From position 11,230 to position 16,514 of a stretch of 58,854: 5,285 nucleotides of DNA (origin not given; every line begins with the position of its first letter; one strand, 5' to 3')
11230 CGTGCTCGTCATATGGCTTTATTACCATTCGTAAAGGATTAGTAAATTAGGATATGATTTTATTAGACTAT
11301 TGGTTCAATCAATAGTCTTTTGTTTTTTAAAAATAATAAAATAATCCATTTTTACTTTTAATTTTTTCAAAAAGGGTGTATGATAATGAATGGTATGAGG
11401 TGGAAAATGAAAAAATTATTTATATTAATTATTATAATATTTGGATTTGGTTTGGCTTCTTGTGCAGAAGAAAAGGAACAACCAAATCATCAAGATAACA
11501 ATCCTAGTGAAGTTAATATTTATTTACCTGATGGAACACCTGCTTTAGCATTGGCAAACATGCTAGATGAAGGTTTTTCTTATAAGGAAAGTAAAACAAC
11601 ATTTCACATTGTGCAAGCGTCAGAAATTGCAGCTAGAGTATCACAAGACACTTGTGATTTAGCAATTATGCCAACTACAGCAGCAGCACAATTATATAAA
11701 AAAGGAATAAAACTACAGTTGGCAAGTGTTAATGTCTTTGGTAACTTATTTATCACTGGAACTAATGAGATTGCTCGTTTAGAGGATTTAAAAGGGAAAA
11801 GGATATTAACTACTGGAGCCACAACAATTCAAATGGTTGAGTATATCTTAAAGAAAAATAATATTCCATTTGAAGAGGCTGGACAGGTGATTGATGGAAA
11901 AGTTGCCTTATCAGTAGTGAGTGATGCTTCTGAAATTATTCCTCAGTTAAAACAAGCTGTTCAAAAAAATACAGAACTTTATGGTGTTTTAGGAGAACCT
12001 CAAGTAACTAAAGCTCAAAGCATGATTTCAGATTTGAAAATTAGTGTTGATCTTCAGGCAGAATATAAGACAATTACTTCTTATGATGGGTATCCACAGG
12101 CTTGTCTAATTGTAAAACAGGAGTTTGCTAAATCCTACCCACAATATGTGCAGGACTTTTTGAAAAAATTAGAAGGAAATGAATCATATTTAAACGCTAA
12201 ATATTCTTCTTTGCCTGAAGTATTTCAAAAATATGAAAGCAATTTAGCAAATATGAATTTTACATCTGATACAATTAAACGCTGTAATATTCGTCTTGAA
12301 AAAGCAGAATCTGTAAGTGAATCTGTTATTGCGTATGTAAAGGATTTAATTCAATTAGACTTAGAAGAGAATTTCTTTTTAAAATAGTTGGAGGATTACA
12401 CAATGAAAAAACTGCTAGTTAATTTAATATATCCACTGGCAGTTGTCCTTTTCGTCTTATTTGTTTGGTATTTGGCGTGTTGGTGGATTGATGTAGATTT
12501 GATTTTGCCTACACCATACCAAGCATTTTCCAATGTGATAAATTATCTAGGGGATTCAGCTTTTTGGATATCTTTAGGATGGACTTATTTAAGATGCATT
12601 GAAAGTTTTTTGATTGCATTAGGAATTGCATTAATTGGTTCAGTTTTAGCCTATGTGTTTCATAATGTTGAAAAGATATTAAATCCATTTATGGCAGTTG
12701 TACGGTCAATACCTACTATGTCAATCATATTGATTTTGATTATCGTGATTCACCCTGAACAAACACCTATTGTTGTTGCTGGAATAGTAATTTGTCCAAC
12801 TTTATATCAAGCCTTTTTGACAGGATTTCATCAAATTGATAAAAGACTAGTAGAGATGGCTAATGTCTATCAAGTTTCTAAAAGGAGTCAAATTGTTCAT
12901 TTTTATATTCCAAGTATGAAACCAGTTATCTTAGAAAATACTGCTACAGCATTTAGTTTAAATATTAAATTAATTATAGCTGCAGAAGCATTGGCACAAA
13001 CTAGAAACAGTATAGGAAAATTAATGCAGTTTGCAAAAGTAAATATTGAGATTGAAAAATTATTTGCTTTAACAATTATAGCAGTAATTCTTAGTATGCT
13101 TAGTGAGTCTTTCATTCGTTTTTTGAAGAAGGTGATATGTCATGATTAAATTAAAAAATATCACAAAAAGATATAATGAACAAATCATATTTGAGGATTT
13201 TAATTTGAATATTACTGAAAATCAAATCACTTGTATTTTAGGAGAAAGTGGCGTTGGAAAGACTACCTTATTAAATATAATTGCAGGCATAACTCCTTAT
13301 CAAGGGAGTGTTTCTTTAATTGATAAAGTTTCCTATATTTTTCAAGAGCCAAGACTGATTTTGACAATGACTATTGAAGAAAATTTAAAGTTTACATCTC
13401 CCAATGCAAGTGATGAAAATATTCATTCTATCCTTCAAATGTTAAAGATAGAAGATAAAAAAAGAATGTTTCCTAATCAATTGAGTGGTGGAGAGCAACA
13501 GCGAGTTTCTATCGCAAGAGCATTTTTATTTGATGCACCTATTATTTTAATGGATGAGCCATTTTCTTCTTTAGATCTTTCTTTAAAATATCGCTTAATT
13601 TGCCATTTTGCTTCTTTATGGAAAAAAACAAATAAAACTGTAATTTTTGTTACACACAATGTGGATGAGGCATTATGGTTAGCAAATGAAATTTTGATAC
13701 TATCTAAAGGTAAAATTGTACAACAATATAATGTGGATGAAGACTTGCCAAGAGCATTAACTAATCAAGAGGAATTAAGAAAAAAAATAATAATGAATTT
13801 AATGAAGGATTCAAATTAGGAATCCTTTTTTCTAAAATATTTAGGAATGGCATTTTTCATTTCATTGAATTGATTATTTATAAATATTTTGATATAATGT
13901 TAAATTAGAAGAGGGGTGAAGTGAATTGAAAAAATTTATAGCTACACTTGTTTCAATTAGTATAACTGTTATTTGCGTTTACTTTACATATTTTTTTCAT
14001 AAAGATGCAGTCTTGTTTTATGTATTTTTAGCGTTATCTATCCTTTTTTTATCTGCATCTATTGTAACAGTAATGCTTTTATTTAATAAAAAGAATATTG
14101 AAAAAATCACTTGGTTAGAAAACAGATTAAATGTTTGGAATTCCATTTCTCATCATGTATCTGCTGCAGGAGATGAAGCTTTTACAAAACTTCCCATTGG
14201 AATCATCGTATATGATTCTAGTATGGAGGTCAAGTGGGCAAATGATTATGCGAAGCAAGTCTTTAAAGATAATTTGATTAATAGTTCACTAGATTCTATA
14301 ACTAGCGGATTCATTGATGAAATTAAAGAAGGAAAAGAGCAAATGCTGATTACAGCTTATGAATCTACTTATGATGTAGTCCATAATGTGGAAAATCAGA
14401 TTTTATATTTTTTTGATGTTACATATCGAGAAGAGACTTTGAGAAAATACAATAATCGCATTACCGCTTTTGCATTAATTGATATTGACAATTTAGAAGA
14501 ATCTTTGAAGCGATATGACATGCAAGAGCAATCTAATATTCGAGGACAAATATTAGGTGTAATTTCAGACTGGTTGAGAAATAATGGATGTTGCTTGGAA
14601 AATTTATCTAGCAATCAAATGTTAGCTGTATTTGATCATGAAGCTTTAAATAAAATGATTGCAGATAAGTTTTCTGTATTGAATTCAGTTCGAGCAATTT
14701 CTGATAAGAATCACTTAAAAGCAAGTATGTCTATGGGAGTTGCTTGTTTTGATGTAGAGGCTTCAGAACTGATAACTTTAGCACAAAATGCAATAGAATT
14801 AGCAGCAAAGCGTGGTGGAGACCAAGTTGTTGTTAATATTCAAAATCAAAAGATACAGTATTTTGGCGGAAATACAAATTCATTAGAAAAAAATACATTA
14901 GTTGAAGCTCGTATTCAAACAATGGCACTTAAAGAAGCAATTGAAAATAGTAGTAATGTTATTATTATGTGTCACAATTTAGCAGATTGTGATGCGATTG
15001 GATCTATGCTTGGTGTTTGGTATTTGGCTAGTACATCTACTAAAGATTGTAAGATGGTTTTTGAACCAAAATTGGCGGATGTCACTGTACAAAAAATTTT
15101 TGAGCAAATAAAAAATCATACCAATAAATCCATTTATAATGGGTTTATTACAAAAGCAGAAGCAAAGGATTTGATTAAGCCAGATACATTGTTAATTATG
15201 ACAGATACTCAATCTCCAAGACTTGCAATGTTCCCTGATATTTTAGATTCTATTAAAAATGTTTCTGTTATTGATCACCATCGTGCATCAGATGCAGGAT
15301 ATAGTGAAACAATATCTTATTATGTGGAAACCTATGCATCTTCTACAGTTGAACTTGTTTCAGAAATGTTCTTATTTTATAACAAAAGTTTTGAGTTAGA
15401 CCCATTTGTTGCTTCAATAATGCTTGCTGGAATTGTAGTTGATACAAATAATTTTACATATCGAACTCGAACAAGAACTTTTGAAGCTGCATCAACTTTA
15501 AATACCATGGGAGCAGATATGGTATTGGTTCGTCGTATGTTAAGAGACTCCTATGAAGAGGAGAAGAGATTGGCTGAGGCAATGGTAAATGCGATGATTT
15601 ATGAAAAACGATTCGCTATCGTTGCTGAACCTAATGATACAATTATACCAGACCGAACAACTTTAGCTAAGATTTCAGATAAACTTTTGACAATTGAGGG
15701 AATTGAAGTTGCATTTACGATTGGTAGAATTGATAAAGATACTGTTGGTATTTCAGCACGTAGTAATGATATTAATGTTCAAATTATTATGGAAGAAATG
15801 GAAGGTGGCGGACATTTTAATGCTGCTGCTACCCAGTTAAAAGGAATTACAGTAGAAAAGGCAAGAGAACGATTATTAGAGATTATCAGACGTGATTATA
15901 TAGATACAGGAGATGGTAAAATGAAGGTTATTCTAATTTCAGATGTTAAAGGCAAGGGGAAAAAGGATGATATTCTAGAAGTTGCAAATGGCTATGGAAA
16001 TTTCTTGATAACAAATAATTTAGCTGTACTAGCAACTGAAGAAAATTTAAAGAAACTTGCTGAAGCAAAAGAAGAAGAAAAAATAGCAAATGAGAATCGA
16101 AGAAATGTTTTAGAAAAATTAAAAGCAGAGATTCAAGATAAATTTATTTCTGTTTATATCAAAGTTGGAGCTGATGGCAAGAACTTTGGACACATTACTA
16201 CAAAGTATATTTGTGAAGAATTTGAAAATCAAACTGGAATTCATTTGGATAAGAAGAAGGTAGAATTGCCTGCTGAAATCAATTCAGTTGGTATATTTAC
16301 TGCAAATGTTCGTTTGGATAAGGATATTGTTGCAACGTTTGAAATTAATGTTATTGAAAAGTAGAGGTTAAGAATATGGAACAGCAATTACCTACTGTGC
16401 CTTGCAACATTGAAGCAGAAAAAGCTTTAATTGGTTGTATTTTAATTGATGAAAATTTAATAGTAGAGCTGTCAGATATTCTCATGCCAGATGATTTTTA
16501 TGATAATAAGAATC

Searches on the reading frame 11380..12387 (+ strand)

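Call 19: search_protein_families(library=pfam, proteins=[window:11380-12387:+], max_evalue=0.0001)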
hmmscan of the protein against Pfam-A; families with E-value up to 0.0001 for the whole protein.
window:11380-12387:+ (335 aa): 0 families

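Call 60: search_protein_families(library=pfam, proteins=[window:11380-12387:+], max_evalue=0.01)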
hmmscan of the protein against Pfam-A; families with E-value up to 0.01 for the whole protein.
window:11380-12387:+ (335 aa): 2 families
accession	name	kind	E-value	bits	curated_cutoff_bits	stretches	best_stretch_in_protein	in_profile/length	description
PF09084.16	NMT1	-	0.0002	21.8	20.5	1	87-262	38-200/216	NMT1/THI5 like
PF12974.12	Phosphonate-bd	-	0.00026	20.9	27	1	73-169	29-139/242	ABC transporter, phosphonate, periplasmic substrate-binding protein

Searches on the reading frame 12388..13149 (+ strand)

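Call 19: search_protein_families(library=pfam, proteins=[window:12388-13149:+], max_evalue=0.0001)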
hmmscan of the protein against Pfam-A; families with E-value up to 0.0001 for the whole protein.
window:12388-13149:+ (253 aa): 1 family
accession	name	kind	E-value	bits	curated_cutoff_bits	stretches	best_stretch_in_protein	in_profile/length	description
PF00528.27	BPD_transp_1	-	1.4e-14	54.7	26.4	1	82-247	3-179/184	Binding-protein-dependent transport system inner membrane component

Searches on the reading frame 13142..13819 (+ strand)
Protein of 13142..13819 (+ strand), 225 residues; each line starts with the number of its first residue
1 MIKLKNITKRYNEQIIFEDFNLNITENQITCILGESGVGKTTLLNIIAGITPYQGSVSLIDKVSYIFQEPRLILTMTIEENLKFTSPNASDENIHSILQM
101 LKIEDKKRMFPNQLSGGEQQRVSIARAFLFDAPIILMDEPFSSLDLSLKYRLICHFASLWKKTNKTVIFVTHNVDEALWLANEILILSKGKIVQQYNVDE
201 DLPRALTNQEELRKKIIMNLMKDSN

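Call 19: search_protein_families(library=pfam, proteins=[window:13142-13819:+], max_evalue=0.0001)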
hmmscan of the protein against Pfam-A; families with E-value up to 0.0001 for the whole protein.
window:13142-13819:+ (225 aa): 3 families
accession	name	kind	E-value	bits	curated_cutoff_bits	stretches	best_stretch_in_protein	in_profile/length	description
PF00005.33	ABC_tran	-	4.7e-29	102.2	25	1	18-141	2-136/137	ABC transporter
PF13304.12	AAA_21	-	5.4e-08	33.7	27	0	84-173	211-299/304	AAA domain, putative AbiEii toxin, Type IV TA system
PF03193.22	RsgA_GTPase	-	5.4e-05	23.5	30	0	23-49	103-128/174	RsgA GTPase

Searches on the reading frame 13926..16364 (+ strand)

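Call 19: search_protein_families(library=pfam, proteins=[window:13926-16364:+], max_evalue=0.0001)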
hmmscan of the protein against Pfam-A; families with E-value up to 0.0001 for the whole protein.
window:13926-16364:+ (812 aa): 6 families
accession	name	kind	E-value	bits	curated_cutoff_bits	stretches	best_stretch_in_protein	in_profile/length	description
PF24898.2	GGDEF_GdpP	-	2.3e-23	83.3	30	1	185-309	1-124/126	Cyclic-di-AMP phosphodiesterase GdpP-like, GGDEF domain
PF03948.19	Ribosomal_L9_C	-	4.9e-19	69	23.2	1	730-810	4-85/86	Ribosomal protein L9, C-terminal domain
PF21370.4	PAS_GdpP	-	2.6e-18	66.6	27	1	79-165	2-90/90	Cyclic-di-AMP phosphodiesterase GdpP-like, PAS domain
PF01368.27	DHH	-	1.7e-17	64.3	28.1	1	344-503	1-125/125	DHH family, N-terminal domain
PF01281.25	Ribosomal_L9_N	-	2.6e-17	62.5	20.7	1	666-711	1-47/47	Ribosomal protein L9, N-terminal domain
PF02272.25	DHHA1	-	2.2e-12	47.8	25.9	1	577-654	15-100/102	DHHA1 domain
